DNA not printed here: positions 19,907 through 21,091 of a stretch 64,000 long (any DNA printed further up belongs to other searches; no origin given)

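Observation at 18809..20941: Unusual gene fusion: RmlD-like sugar reductase fused to a PseC-type aminotransferase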

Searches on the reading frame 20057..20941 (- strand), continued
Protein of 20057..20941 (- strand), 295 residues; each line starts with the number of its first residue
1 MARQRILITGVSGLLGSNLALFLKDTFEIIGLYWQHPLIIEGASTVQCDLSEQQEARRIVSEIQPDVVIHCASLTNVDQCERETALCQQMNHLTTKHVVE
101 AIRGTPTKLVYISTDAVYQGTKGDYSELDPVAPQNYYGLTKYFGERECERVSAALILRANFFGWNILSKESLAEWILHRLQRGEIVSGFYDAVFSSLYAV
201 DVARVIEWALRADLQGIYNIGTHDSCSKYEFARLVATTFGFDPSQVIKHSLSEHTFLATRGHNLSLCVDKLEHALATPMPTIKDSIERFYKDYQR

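Call 77: find_homologous_proteins(query=P0168, max_evalue=1e-30)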
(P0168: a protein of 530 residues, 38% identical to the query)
Query P0168 (530 aa): 269 proteins with E <= 1e-30 among 8000 candidates; the best 120 are listed.
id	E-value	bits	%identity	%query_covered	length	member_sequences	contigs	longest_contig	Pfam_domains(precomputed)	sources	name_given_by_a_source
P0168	0.0e+0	1186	100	100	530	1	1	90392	PF04321.24,PF16363.12,PF02719.22,PF01073.26,PF07993.19,PF00535.33,PF01370.28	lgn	-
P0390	8.0e-136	472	44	99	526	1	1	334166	PF04321.24,PF16363.12,PF02719.22,PF01073.26,PF07993.19,PF00535.33,PF01370.28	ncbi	-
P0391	1.5e-116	408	42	99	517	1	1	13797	PF04321.24,PF16363.12,PF02719.22,PF07993.19,PF00535.33,PF01370.28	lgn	-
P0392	6.7e-66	241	42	56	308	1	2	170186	PF04321.24,PF16363.12,PF02719.22,PF07993.19,PF01370.28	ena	-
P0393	1.6e-63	233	42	56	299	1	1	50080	PF04321.24,PF16363.12,PF02719.22,PF01073.26,PF01370.28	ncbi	ncbi:MAG: SDR family oxidoreductase [archaeon]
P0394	7.7e-61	225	40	57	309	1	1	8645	PF04321.24,PF16363.12,PF02719.22,PF01073.26,PF07993.19,PF13460.13,PF01370.28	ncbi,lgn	-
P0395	9.0e-60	221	40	56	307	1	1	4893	PF04321.24,PF16363.12,PF02719.22,PF07993.19,PF01370.28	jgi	jgi:dTDP-4-dehydrorhamnose reductase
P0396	2.2e-59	220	39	57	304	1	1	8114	PF04321.24,PF16363.12,PF02719.22,PF07993.19,PF01370.28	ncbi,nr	ncbi:MAG: SDR family oxidoreductase [Bacteroidales bacterium]|nr:SDR family oxidoreductase [Bacteroi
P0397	3.7e-59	219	39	58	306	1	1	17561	PF04321.24,PF16363.12,PF02719.22,PF01073.26,PF07993.19,PF01370.28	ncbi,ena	-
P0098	1.9e-57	213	40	59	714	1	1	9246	PF04321.24,PF00155.28,PF16363.12,PF02719.22,PF01073.26,PF01053.27,PF01041.24,PF01370.28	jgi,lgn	-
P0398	2.0e-57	213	39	58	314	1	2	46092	PF04321.24,PF16363.12,PF02719.22,PF01073.26,PF07993.19,PF01370.28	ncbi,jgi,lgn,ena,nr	ncbi:MAG: dTDP-4-dehydrorhamnose reductase [Candidatus Altiarchaeales archaeon HGW-Altiarchaeales-2]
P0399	2.8e-57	213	41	57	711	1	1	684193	PF04321.24,PF16363.12,PF02719.22,PF01073.26,PF07993.19,PF01212.28,PF01053.27,PF01041.24,PF01370.28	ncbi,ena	-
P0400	5.1e-57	212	40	57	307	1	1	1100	PF04321.24,PF16363.12,PF02719.22,PF07993.19,PF01370.28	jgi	jgi:dTDP-4-dehydrorhamnose reductase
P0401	1.6e-56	210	40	57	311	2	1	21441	PF04321.24,PF16363.12,PF02719.22,PF07993.19,PF01370.28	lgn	-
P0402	1.9e-56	210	40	57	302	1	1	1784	PF04321.24,PF16363.12,PF02719.22,PF01073.26,PF07993.19,PF01370.28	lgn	-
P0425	8.5e-48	182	38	52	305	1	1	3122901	PF04321.24,PF16363.12,PF02719.22,PF01073.26,PF07993.19,PF01370.28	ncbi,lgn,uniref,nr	ncbi:SDR family oxidoreductase [Helicovermis profundi]|uniref:dTDP-4-dehydrorhamnose reductase n=1 T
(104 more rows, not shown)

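Call 78: find_encoding_contigs(protein=P0390, flank=9000, max_places=1)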
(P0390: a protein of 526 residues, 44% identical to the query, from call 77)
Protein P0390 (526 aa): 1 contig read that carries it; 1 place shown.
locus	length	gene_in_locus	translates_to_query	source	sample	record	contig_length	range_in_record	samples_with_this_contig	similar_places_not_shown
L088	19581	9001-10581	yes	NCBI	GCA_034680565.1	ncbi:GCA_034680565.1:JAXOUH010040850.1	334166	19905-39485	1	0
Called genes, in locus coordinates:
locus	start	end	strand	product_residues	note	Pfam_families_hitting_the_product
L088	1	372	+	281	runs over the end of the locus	-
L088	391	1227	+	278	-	-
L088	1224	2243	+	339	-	-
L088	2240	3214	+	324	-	PF01073:3Beta_HSD (weak), PF01370:Epimerase, PF07993:NAD_binding_4, PF16363:GDP_Man_Dehyd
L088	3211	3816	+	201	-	PF08241:Methyltransf_11, PF13649:Methyltransf_25 (weak)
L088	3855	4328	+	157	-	-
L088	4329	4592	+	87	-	-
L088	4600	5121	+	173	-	PF00011:HSP20 (weak)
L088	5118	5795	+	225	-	-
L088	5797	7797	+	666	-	PF02310:B12-binding, PF04055:Radical_SAM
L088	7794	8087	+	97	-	-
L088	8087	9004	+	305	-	PF00535:Glycos_transf_2 (faint)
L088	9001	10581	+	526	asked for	PF01073:3Beta_HSD (weak), PF01370:Epimerase, PF02719:Polysacc_synt_2, PF04321:RmlD_sub_bind, PF16363:GDP_Man_Dehyd, PF07993:NAD_binding_4, PF00535:Glycos_transf_2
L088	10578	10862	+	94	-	-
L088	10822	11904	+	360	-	PF03102:NeuB, PF08666:SAF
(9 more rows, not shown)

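Call 79: find_encoding_contigs(protein=P0425, flank=9000, max_places=1)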
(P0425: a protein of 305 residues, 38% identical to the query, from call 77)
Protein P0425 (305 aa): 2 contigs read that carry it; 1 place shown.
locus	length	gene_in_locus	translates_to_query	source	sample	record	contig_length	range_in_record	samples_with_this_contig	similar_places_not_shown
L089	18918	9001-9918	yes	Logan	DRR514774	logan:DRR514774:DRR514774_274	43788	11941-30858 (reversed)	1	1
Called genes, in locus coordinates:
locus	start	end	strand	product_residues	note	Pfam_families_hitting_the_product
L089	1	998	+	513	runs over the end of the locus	PF03848:TehB, PF13489:Methyltransf_23, PF05175:MTS (weak), PF13847:Methyltransf_31, PF08241:Methyltransf_11, PF08242:Methyltransf_12, PF13649:Methyltransf_25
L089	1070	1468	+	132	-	PF03646:FlaG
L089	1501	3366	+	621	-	PF02465:FliD_N, PF07195:FliD_C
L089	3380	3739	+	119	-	-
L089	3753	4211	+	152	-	PF02561:FliS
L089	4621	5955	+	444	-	PF01171:ATP_bind_3, PF11734:TilS_C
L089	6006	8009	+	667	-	PF06480:FtsH_ext (faint), PF00004:AAA, PF17862:AAA_lid_3, PF01434:Peptidase_M41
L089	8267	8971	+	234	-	PF02348:CTP_transf_3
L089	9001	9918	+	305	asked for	PF01073:3Beta_HSD, PF01370:Epimerase, PF02719:Polysacc_synt_2, PF04321:RmlD_sub_bind, PF16363:GDP_Man_Dehyd, PF07993:NAD_binding_4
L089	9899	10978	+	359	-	PF03102:NeuB, PF08666:SAF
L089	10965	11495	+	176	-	PF13302:Acetyltransf_3, PF13420:Acetyltransf_4, PF00583:Acetyltransf_1 (weak)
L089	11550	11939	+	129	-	PF22636:FlK, PF03061:4HBT (weak)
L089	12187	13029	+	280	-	PF05681:Fumerase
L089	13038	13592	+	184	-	PF05683:Fumerase_C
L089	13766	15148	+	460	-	PF06826:Asp-Al_Ex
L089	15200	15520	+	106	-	PF12986:DUF3870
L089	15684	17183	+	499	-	PF02550:AcetylCoA_hydro, PF13336:AcetylCoA_hyd_C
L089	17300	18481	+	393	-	PF00390:malic, PF03949:Malic_M, PF01262:AlaDh_PNT_C (weak)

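Call 80: search_protein_families(library=ncbifam, proteins=[L089:9899-10978:+, L089:10965-11495:+, L089:8267-8971:+, L085:8964-9986:+, L085:10956-11996:+, L085:11993-12526:+, L085:13457-14659:+, L085:14663-15427:+, L076:10903-11985:+, L076:11945-12517:+], max_evalue=1e-10)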
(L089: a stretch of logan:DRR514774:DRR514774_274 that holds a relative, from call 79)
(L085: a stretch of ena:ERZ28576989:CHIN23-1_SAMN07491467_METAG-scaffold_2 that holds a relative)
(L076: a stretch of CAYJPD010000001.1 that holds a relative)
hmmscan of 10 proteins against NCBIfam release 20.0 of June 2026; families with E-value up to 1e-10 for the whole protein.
L089:9899-10978:+ (359 aa): 2 families
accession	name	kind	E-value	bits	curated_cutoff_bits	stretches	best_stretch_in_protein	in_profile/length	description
TIGR03569.1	NeuB_NnaB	equivalog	7.2e-86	288.2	399.65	1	17-347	2-328/329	N-acetylneuraminate synthase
TIGR03586.1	PseI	equivalog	2.4e-78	263.6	340.25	1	15-346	1-325/327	pseudaminic acid synthase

L089:10965-11495:+ (176 aa): 2 families
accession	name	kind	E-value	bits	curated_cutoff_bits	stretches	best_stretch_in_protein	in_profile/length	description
TIGR03585.1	PseH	equivalog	6.5e-18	65.3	93.1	1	9-164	3-151/156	UDP-4-amino-4,6-dideoxy-N-acetyl-beta-L-altrosamine N-acetyltransferase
NF011709.0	PRK15130.1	equivalog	1.1e-15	57.9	218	1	5-173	5-167/186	spermidine N1-acetyltransferase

L089:8267-8971:+ (234 aa): 3 families
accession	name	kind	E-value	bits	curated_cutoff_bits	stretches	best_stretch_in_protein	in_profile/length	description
NF003952.0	PRK05450.1-5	subfamily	1.1e-12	47.6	193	1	1-116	11-127/250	3-deoxy-manno-octulosonate cytidylyltransferase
NF009905.0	PRK13368.1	subfamily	6.4e-12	45.3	255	1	1-117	11-125/243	3-deoxy-manno-octulosonate cytidylyltransferase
NF003950.0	PRK05450.1-3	subfamily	6.9e-12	45.2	234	1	2-178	12-166/248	3-deoxy-manno-octulosonate cytidylyltransferase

L085:8964-9986:+ (340 aa): 7 families
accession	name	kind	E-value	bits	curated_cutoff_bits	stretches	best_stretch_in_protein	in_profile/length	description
TIGR03589.1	PseB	equivalog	1.1e-158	527.3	407.75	1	1-331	1-322/324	UDP-N-acetylglucosamine 4,6-dehydratase (inverting)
TIGR04130.1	FnlA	equivalog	1.2e-70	238.1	730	1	1-332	1-324/337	UDP-N-acetylglucosamine 4,6-dehydratase/5-epimerase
TIGR04180.1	EDH_00030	hypoth_equivalog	7.1e-19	68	475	1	7-138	1-124/297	NAD-dependent 4,6-dehydratase LegB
TIGR01179.1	galE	equivalog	1.1e-12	47.5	262.3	1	6-182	1-180/332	UDP-glucose 4-epimerase GalE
NF041293.1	G6PDh_Azf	equivalog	1e-11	44.7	400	1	4-141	2-121/252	NAD-dependent glucose-6-phosphate dehydrogenase Azf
TIGR01181.1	dTDP_gluc_dehyt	equivalog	4.1e-11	42.5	365.1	0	7-138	2-128/321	dTDP-glucose 4,6-dehydratase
TIGR03466.1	HpnA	hypoth_equivalog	7.3e-11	41.5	367.65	0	66-137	46-115/327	hopanoid-associated sugar epimerase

L085:10956-11996:+ (346 aa): 2 families
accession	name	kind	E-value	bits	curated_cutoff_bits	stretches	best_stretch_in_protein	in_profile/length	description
TIGR03569.1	NeuB_NnaB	equivalog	8.5e-84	281.4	399.65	1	9-339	2-328/329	N-acetylneuraminate synthase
TIGR03586.1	PseI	equivalog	2.6e-71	240.5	340.25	1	8-338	2-325/327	pseudaminic acid synthase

L085:11993-12526:+ (177 aa): 2 families
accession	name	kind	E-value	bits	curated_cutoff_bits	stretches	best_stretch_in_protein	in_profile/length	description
TIGR03585.1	PseH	equivalog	2.7e-16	60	93.1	1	9-162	3-151/156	UDP-4-amino-4,6-dideoxy-N-acetyl-beta-L-altrosamine N-acetyltransferase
NF011709.0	PRK15130.1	equivalog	1.6e-13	50.9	218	1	5-170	5-166/186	spermidine N1-acetyltransferase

L085:13457-14659:+ (400 aa): 7 families
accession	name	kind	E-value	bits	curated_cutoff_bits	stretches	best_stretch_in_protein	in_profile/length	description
TIGR03588.1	PseC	equivalog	1.9e-58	198.2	423.5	1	7-303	9-304/380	UDP-4-amino-4,6-dideoxy-N-acetyl-beta-L-altrosamine transaminase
TIGR04181.1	NHT_00031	hypoth_equivalog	1.3e-56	192.1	420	1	7-309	8-310/359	LegC family aminotransferase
NF008658.2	PRK11658.1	equivalog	3.1e-55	187.4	631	1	32-304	35-301/379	UDP-4-amino-4-deoxy-L-arabinose aminotransferase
NF008687.0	PRK11706.1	equivalog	1.4e-44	152.4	375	1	8-278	10-271/375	dTDP-4-amino-4,6-dideoxygalactose transaminase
TIGR04427.1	PLP_DesI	equivalog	5.4e-41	141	650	1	15-213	38-233/390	dTDP-4-dehydro-6-deoxyglucose aminotransferase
TIGR02379.1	ECA_wecE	subfamily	4.9e-39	134.1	434.85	1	30-276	31-270/376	dTDP-4-amino-4,6-dideoxy-D-glucose transaminase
NF011936.0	PRK15407.1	equivalog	3.6e-34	118.2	423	1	32-198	67-241/440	lipopolysaccharide biosynthesis protein RfbH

L085:14663-15427:+ (254 aa): 4 families
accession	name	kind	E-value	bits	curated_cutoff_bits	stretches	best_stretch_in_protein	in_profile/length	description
NF009905.0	PRK13368.1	subfamily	1.7e-15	57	255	1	1-116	1-114/243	3-deoxy-manno-octulosonate cytidylyltransferase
NF003952.0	PRK05450.1-5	subfamily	1.7e-15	56.8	193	1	1-126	1-127/250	3-deoxy-manno-octulosonate cytidylyltransferase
NF003948.0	PRK05450.1-1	equivalog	5e-11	42.3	281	1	2-126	5-130/248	3-deoxy-manno-octulosonate cytidylyltransferase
NF003950.0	PRK05450.1-3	subfamily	9.4e-11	41.5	234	0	1-120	1-121/248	3-deoxy-manno-octulosonate cytidylyltransferase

L076:10903-11985:+ (360 aa): 2 families
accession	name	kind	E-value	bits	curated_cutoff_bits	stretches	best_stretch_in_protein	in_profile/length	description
TIGR03569.1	NeuB_NnaB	equivalog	2.9e-78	263.2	399.65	1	21-351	2-328/329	N-acetylneuraminate synthase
TIGR03586.1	PseI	equivalog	3.3e-71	240.1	340.25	1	19-351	1-326/327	pseudaminic acid synthase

L076:11945-12517:+ (190 aa): 2 families
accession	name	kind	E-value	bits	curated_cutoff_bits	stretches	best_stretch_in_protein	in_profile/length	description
TIGR03585.1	PseH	equivalog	1.3e-14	54.5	93.1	1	19-176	2-151/156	UDP-4-amino-4,6-dideoxy-N-acetyl-beta-L-altrosamine N-acetyltransferase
NF011709.0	PRK15130.1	equivalog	1.1e-13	51.4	218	1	15-189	4-171/186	spermidine N1-acetyltransferase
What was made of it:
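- The partner NeuB, GNAT and CTase all fall below the curated NeuB/PseI, PseH and PseF cutoffs, suggesting a different product (call 80).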

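Call 91: find_encoding_contigs(protein=P0281, flank=10000, max_places=1)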
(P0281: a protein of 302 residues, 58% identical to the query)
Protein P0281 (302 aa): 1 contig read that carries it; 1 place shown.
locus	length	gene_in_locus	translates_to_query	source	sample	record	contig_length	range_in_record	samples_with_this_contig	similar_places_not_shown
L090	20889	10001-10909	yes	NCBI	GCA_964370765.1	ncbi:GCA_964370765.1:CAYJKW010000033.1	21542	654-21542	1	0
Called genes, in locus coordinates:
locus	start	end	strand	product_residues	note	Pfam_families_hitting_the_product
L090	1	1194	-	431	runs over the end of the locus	PF13421:Band_7_1, PF07191:Zn_ribbon_6 (faint), PF12773:DZR (weak), PF13240:Zn_Ribbon_1 (faint), PF13248:Zn_ribbon_3 (faint), PF12773:DZR (weak)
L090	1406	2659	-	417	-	PF00919:UPF0004, PF04055:Radical_SAM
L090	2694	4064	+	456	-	PF00768:Peptidase_S11, PF13354:Beta-lactamase2, PF07943:PBP5_C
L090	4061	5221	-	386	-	PF01497:Peripla_BP_2 (weak)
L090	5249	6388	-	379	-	PF00438:S-AdoMet_synt_N, PF02772:S-AdoMet_synt_M, PF02773:S-AdoMet_synt_C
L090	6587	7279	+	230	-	-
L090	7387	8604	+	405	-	PF00089:Trypsin, PF13365:Trypsin_2, PF17820:PDZ_6 (faint), PF13180:PDZ_2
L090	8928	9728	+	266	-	-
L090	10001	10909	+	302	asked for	PF01370:Epimerase, PF02719:Polysacc_synt_2, PF04321:RmlD_sub_bind, PF16363:GDP_Man_Dehyd, PF01073:3Beta_HSD, PF07993:NAD_binding_4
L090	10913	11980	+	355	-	PF03102:NeuB, PF08666:SAF (weak)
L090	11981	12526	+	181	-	PF13302:Acetyltransf_3, PF13420:Acetyltransf_4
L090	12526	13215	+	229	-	PF02348:CTP_transf_3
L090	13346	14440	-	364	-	-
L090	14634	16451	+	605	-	PF00009:GTP_EFTU, PF22042:EF-G_D2 (weak), PF03144:GTP_EFTU_D2, PF00679:EFG_C, PF21018:BipA_C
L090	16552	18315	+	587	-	PF00224:PK, PF02887:PK_C, PF00391:PEP-utilizers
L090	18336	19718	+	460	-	PF00672:HAMP, PF00512:HisKA, PF02518:HATPase_c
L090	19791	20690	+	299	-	-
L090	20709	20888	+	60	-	?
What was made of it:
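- The SDR travels with NeuB even without a dehydratase (call 91).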
